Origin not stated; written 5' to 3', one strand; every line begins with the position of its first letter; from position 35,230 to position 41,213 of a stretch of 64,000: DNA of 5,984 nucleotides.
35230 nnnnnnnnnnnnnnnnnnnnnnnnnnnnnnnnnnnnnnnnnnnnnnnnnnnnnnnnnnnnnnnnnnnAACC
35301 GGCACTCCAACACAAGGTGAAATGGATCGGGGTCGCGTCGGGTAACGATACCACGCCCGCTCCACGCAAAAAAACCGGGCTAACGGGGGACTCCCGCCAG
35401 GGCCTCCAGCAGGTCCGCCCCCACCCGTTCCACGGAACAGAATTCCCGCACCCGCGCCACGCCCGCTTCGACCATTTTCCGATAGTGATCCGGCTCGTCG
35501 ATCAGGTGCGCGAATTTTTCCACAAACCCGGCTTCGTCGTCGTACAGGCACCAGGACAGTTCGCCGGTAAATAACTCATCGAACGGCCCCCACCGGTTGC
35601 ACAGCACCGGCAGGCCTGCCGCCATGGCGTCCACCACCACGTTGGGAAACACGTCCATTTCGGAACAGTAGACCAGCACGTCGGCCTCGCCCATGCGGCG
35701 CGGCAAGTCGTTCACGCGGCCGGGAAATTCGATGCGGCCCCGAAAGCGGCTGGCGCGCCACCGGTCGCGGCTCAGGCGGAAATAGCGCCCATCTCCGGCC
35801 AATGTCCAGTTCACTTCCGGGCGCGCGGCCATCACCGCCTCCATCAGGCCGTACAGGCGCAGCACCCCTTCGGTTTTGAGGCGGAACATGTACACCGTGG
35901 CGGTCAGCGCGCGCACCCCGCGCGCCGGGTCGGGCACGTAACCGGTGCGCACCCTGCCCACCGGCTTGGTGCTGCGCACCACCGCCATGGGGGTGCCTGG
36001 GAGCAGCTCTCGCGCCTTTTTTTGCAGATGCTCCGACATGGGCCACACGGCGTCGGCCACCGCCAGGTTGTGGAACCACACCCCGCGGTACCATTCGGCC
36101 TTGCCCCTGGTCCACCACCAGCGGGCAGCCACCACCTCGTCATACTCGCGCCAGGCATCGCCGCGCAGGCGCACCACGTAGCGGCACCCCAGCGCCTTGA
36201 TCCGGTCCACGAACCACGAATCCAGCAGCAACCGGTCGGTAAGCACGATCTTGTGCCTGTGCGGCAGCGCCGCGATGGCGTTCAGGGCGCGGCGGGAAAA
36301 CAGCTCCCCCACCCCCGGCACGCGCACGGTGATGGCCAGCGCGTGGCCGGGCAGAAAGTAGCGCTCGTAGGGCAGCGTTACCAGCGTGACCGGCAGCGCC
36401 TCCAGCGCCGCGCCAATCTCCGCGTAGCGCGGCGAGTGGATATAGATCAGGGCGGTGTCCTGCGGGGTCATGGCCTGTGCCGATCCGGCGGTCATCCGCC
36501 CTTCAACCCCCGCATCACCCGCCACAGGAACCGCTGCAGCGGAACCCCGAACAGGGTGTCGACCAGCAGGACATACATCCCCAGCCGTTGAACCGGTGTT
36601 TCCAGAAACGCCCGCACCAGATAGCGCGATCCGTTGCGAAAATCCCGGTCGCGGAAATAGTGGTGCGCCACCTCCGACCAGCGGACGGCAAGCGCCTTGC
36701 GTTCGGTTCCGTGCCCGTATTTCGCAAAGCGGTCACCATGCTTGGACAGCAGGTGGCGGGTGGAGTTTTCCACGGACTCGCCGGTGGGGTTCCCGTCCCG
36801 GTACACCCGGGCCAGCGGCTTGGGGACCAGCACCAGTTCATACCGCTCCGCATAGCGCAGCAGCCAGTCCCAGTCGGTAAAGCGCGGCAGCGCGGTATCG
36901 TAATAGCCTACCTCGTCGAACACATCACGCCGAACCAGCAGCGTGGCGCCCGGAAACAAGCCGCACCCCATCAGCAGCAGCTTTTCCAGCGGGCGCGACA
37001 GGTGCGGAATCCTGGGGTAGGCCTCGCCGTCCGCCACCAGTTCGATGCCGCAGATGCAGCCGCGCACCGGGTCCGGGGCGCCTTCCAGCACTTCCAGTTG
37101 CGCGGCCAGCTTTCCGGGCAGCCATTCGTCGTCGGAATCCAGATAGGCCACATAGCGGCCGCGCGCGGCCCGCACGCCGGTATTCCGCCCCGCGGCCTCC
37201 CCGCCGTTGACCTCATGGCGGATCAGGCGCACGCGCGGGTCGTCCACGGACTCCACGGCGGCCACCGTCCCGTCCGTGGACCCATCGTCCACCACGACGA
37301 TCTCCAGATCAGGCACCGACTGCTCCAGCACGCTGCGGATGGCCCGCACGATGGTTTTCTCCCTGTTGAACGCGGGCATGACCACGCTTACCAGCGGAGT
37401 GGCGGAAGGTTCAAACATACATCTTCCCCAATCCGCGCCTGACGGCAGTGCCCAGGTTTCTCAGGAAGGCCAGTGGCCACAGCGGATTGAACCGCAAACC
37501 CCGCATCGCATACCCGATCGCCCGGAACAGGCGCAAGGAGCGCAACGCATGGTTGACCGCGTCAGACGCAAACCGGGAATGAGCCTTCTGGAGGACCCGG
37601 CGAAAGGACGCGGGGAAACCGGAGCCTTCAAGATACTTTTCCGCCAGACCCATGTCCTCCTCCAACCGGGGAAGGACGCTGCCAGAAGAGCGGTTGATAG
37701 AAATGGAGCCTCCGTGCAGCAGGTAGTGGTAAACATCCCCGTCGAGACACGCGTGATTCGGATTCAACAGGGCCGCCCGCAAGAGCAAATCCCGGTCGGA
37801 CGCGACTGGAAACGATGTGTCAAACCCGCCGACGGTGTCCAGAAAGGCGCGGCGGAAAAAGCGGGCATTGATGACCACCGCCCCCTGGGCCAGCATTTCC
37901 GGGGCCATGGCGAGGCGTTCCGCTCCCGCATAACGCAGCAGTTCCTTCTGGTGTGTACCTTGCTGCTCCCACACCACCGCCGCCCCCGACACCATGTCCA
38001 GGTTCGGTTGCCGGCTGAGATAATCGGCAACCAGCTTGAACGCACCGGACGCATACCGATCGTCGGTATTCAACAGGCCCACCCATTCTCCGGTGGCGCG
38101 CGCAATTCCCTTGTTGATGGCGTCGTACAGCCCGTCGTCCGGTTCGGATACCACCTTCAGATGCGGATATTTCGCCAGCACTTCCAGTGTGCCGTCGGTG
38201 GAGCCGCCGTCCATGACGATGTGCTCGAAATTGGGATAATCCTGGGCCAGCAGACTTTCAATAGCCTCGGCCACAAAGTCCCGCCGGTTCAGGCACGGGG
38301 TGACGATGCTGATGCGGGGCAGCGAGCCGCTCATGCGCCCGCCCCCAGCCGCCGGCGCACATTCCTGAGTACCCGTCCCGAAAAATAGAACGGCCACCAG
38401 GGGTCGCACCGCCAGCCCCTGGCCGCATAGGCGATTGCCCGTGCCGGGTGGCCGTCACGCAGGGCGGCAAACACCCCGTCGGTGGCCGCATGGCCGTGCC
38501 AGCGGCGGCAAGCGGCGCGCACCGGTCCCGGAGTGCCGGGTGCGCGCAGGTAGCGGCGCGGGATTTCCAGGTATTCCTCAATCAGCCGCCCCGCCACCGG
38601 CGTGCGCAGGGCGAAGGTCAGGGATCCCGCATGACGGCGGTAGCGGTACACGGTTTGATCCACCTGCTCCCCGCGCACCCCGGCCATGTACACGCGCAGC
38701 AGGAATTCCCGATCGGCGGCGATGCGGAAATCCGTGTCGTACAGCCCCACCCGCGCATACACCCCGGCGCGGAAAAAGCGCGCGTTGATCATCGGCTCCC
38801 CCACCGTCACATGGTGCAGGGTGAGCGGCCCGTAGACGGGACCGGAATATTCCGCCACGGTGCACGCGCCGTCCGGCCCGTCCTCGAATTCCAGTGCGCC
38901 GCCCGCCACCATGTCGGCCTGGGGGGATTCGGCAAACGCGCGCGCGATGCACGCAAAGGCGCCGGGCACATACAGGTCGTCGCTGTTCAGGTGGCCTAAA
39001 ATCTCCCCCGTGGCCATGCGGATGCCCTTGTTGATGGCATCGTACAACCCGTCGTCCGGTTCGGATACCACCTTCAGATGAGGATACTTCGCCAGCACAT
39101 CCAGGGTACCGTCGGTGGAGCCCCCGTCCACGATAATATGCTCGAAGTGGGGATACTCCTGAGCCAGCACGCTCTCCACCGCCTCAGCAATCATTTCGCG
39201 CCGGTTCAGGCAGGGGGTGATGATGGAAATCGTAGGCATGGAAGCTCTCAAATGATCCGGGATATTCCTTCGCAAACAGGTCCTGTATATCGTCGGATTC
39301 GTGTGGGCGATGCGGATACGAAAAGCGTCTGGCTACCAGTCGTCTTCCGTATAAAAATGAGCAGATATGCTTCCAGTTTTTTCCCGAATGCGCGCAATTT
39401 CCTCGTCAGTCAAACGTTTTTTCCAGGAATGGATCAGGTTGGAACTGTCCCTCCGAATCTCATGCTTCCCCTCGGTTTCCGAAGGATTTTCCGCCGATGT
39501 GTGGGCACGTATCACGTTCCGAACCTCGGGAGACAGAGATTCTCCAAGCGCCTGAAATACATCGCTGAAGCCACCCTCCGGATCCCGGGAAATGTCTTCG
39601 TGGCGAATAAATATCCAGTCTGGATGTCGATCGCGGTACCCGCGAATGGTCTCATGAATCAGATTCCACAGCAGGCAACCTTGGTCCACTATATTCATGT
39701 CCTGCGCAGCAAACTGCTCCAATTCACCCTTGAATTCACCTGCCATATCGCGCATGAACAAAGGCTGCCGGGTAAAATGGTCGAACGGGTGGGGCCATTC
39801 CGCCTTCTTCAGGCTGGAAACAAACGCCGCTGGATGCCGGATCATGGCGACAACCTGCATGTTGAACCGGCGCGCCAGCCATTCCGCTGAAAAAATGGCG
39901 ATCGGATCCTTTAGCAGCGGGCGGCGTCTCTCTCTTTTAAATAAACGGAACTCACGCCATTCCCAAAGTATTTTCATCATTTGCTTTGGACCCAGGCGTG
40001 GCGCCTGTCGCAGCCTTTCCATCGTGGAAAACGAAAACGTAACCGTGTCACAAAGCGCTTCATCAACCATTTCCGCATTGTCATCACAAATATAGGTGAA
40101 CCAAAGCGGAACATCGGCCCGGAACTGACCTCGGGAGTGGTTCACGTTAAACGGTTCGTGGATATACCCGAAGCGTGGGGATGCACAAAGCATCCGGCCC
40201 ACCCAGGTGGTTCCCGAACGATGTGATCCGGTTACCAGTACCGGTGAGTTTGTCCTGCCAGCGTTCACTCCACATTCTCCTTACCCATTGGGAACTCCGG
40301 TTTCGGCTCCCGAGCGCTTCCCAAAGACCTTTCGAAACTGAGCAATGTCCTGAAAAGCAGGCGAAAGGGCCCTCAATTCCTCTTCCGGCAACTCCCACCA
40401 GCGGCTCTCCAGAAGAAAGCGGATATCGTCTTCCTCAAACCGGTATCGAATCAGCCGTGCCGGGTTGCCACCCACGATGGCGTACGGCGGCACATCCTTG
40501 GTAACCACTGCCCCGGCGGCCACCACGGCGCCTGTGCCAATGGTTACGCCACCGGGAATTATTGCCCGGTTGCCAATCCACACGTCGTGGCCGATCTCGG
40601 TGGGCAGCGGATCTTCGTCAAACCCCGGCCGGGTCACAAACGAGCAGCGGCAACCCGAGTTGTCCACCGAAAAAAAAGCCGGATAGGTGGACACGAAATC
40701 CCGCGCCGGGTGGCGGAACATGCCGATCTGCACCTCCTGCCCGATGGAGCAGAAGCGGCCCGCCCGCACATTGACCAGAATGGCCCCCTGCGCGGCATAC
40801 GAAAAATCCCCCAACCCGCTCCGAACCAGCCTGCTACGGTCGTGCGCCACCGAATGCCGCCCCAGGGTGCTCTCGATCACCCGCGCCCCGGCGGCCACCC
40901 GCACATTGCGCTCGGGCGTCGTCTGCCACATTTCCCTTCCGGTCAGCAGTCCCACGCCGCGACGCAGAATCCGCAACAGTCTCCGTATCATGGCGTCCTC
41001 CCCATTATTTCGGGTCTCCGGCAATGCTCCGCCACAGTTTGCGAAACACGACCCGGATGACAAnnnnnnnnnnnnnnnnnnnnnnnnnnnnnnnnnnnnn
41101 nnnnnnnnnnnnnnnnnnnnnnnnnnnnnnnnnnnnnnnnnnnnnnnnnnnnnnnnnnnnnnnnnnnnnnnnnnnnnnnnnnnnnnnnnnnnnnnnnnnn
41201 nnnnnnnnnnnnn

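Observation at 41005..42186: GnT-I/GT13-like (eukaryote-type) GT-A glycosyltransferase inside the bacterial operon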

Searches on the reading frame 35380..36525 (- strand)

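Call 9: search_protein_families(library=pfam, proteins=[window:35380-36525:-], max_evalue=0.001)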
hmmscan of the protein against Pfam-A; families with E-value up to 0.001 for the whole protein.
window:35380-36525:- (381 aa): 3 families
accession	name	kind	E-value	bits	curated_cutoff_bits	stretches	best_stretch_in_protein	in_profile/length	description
PF13692.12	Glyco_trans_1_4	-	8.8e-15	55.6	27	1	219-343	15-141/142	Glycosyl transferases group 1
PF00534.26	Glycos_transf_1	-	2.5e-14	53.6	26.4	1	219-355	28-169/172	Glycosyl transferases group 1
PF13524.12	Glyco_trans_1_2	-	1.5e-11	44.8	25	1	227-372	5-142/144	Glycosyl transferase-like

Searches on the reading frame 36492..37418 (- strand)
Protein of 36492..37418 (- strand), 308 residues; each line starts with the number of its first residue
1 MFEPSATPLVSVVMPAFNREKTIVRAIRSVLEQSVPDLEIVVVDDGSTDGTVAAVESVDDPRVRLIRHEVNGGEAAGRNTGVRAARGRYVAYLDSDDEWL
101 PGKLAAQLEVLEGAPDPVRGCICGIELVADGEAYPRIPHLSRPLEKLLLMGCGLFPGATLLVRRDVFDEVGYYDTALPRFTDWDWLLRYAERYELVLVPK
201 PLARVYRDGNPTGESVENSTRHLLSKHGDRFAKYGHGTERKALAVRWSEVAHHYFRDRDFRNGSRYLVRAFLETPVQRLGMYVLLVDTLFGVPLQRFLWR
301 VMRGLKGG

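Call 9: search_protein_families(library=pfam, proteins=[window:36492-37418:-], max_evalue=0.001)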
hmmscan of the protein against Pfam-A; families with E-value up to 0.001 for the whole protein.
window:36492-37418:- (308 aa): 3 families
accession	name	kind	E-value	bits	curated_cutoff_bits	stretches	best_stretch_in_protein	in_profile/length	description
PF00535.33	Glycos_transf_2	-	1.2e-36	126.7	23.3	1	11-120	1-113/168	Glycosyl transferase family 2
PF10111.15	Glyco_tranf_2_2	-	3.1e-15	56.8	27.3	1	11-111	1-106/276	Glycosyltransferase like family 2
PF13641.12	Glyco_tranf_2_3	-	2.6e-11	44.4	27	1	10-129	3-126/230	Glycosyltransferase like family 2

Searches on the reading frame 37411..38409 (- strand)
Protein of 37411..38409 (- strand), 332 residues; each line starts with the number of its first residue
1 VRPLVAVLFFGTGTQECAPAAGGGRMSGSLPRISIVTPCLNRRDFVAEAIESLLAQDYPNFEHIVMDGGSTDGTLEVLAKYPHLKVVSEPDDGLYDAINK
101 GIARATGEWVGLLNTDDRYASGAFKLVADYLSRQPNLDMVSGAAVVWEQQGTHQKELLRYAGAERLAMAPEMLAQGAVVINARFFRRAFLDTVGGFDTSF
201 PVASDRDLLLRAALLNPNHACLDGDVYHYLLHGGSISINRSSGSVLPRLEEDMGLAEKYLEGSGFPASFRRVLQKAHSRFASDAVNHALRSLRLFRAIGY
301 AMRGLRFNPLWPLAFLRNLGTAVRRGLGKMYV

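Call 9: search_protein_families(library=pfam, proteins=[window:37411-38409:-], max_evalue=0.001)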
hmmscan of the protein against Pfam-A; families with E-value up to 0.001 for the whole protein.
window:37411-38409:- (332 aa): 3 families
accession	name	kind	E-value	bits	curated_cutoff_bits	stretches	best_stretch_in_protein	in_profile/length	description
PF00535.33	Glycos_transf_2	-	4.5e-27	95.4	23.3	1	34-168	1-142/168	Glycosyl transferase family 2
PF13641.12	Glyco_tranf_2_3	-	1.4e-14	55.1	27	1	31-213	1-195/230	Glycosyltransferase like family 2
PF10111.15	Glyco_tranf_2_2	-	1.6e-08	34.8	27.3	1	42-219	11-206/276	Glycosyltransferase like family 2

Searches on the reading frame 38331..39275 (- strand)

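Call 9: search_protein_families(library=pfam, proteins=[window:38331-39275:-], max_evalue=0.001)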
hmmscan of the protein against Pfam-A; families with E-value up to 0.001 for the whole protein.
window:38331-39275:- (314 aa): 3 families
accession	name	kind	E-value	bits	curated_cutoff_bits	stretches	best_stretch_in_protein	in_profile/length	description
PF00535.33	Glycos_transf_2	-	5.8e-26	91.8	23.3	1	17-131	1-119/168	Glycosyl transferase family 2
PF13641.12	Glyco_tranf_2_3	-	1.6e-11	45.1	27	1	14-198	1-197/230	Glycosyltransferase like family 2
PF10111.15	Glyco_tranf_2_2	-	4.4e-06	26.8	27.3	1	19-120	3-117/276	Glycosyltransferase like family 2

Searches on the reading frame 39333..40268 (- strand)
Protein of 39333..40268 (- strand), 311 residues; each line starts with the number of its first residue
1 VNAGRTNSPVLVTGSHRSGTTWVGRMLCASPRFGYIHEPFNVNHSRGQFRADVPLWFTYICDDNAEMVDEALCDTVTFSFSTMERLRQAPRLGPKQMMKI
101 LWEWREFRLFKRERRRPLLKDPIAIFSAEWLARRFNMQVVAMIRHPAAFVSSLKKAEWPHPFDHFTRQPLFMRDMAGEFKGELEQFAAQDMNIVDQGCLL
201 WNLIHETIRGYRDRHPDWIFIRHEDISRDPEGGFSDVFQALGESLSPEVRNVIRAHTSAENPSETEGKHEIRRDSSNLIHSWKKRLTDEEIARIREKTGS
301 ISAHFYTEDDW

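Call 9: search_protein_families(library=pfam, proteins=[window:39333-40268:-], max_evalue=0.001)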
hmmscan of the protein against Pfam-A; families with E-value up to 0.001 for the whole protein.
window:39333-40268:- (311 aa): 2 families
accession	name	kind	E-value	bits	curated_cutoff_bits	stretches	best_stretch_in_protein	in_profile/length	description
PF13469.12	Sulfotransfer_3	-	6e-13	50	27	1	9-244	1-213/216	Sulfotransferase family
PF00685.33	Sulfotransfer_1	-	1.1e-10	41.8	22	1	9-296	3-245/255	Sulfotransferase domain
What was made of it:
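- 39333..40268 (-): Sulfotransferase gene, 12 nt downstream of the acetyltransferase; same operon, but not a conserved partner. PF13469 and PF00685 matches (call 9).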

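Call 47: search_protein_families(library=ncbifam, proteins=[window:39333-40268:-], max_evalue=0.001)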
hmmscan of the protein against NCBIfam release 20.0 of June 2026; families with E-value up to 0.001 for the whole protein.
window:39333-40268:- (311 aa): 0 families

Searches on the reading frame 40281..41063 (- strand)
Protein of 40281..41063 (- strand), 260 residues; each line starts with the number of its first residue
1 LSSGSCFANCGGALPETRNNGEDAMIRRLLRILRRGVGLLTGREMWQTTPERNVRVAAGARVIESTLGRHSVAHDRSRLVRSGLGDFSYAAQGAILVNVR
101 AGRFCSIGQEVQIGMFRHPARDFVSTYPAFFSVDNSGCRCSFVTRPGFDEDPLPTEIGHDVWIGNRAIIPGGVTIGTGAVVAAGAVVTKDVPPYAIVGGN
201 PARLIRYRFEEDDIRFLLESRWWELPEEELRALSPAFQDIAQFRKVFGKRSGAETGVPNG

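Call 9: search_protein_families(library=pfam, proteins=[window:40281-41063:-], max_evalue=0.001)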
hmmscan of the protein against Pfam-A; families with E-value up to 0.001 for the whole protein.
window:40281-41063:- (260 aa): 2 families
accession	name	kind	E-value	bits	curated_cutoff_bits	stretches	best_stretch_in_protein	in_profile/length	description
PF00132.30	Hexapep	-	2.3e-10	40.1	27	1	155-189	2-36/36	Bacterial transferase hexapeptide (six repeats)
PF14602.12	Hexapep_2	-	3.3e-08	33.5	27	1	154-189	1-34/34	Hexapeptide repeat of succinyl-transferase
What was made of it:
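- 40281..40991 (-): Partner gene: XAT-class (CatB/Vat-like) hexapeptide O-acetyltransferase. The likely start is ATG 40991, 13 nt after the GT stop, preceded by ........; the longest ORF runs up to 41063. Hexapep match (call 9).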

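Call 47: search_protein_families(library=ncbifam, proteins=[window:40281-41063:-], max_evalue=0.001)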
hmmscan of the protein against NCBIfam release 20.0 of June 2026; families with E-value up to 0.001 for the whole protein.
window:40281-41063:- (260 aa): 39 families (the best 25 are shown)
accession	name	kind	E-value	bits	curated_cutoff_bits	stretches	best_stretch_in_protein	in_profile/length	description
TIGR03308.1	phn_thr-fam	hypoth_equivalog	2.1e-41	142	201.65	1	54-241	9-195/204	phosphonate metabolim protein, transferase hexapeptide repeat family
NF000490.1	chloram_CatB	equivalog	1.9e-32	112.3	350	1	101-235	59-191/210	type B chloramphenicol O-acetyltransferase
NF000311.1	Vat_ABCDEFH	equivalog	2e-30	105.9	300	1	100-230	59-186/201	Vat family streptogramin A O-acetyltransferase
NF033468.1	stregram_VatI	exception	7.6e-29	101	415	1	99-229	60-187/208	streptogramin A O-acetyltransferase Vat(I)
NF000097.1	stregram_VatC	exception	9.3e-26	91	425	1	100-228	67-192/212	streptogramin A O-acetyltransferase Vat(C)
NF000111.1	stregram_VatD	exception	1.9e-25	89.9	400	1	99-228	61-187/209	streptogramin A O-acetyltransferase Vat(D)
NF000504.1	stregram_VatH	exception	2e-24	86.7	475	1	100-227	66-190/216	streptogramin A O-acetyltransferase Vat(H)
NF000101.1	stregram_VatA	exception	1.5e-23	83.6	450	1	99-225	66-189/219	streptogramin A O-acetyltransferase Vat(A)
NF000147.1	stregram_VatF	exception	3.1e-21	75.9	400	1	100-228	68-194/221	streptogramin A O-acetyltransferase Vat(F)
NF000020.1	stregram_VatE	exception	6.2e-19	68.4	450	1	101-232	64-193/214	streptogramin A O-acetyltransferase Vat(E)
NF007499.0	PRK10092.1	equivalog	6.4e-19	68.5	314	1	150-206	125-181/183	maltose O-acetyltransferase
NF000084.1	amicyc_ac_ApmA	equivalog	1.9e-17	63.9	550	1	154-243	176-267/274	aminocyclitol acetyltransferase ApmA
TIGR03532.1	DapD_Ac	equivalog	7.7e-16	58.4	231.75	1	154-207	160-213/231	2,3,4,5-tetrahydropyridine-2,6-dicarboxylate N-acetyltransferase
NF007076.0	PRK09527.1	equivalog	2.8e-14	53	347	1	153-212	130-189/203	galactoside O-acetyltransferase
NF058585.1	HptprglPActTf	PfamEq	4e-14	52.5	300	1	156-210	108-162/172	heptaprenylglyceryl phosphate O-acetyltransferase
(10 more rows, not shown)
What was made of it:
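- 40281..40991 (-): CatB 112 bits, Vat 106 bits and TIGR03308 142 bits, all below their equivalog cut-offs (call 47).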

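Call 48: search_solved_structures(query=window:40281-41063:-, max_evalue=0.001, show_alignments=1)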
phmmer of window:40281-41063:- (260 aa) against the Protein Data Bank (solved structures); distinct sequences matched with E-value up to 0.001: 77 (the best 60 are shown).
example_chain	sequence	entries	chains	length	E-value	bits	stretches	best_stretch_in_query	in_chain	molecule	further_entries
3eev_A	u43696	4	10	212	7.1e-29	104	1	101-232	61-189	Chloramphenicol acetyltransferase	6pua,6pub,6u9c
6pu9_A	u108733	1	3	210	8.7e-29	103.7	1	101-231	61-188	Acetyltransferase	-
6mfk_A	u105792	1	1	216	1.3e-27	99.9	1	101-235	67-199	Chloramphenicol acetyltransferase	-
8j40_A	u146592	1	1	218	2e-26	96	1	101-236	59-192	CatB8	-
1xat_A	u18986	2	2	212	3.3e-26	95.3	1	101-236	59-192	XENOBIOTIC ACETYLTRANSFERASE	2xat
1khr_A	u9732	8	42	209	1e-25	93.7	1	99-239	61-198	STREPTOGRAMIN A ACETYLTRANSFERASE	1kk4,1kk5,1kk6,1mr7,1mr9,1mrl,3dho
7hzv_A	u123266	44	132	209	1e-25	93.7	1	99-239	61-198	Streptogramin A acetyltransferase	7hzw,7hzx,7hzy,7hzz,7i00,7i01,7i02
6x3j_A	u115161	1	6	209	5.1e-22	81.5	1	100-227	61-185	Virginiamycin A acetyltransferase,VatA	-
6x3c_A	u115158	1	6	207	5.2e-22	81.5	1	100-227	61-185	Virginiamycin A acetyltransferase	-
4myo_A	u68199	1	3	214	5.3e-22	81.5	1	100-228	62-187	Virginiamycin A acetyltransferase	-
4hur_A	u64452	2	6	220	5.7e-22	81.4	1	100-228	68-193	Virginiamycin A acetyltransferase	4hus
5ux9_A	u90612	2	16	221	8.1e-21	77.6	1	96-231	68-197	Chloramphenicol acetyltransferase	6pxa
7jm1_A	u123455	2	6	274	2.8e-17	66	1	152-248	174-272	Aminocyclitol acetyltransferase ApmA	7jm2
7jm0_A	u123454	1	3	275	2.8e-17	66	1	152-248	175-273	Aminocyclitol acetyltransferase ApmA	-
7uuj_A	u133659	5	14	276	2.9e-17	66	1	152-248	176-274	Aminocyclitol acetyltransferase ApmA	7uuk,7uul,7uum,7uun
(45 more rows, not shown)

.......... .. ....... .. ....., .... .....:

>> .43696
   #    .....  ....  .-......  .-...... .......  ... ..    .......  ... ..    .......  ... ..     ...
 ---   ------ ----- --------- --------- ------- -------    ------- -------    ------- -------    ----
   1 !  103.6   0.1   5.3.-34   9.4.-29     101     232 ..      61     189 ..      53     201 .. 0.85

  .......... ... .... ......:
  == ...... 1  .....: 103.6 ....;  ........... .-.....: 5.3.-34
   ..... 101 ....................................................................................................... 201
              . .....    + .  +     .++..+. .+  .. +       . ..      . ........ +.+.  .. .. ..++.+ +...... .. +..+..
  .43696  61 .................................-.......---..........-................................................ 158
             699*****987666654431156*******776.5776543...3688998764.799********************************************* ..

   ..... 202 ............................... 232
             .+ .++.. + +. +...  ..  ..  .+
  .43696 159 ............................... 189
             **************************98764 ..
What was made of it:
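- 40281..40991 (-): PDB 3eev E=7e-29 (call 48).
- Closest known: XAT-class hexapeptide acetyltransferases. Same: The partner aligns over its catalytic left-handed beta-helix and the C-terminal RF...LL...WW segment (E=7e-29 to 3eev; call 48).
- XAT class (calls 47, 48).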
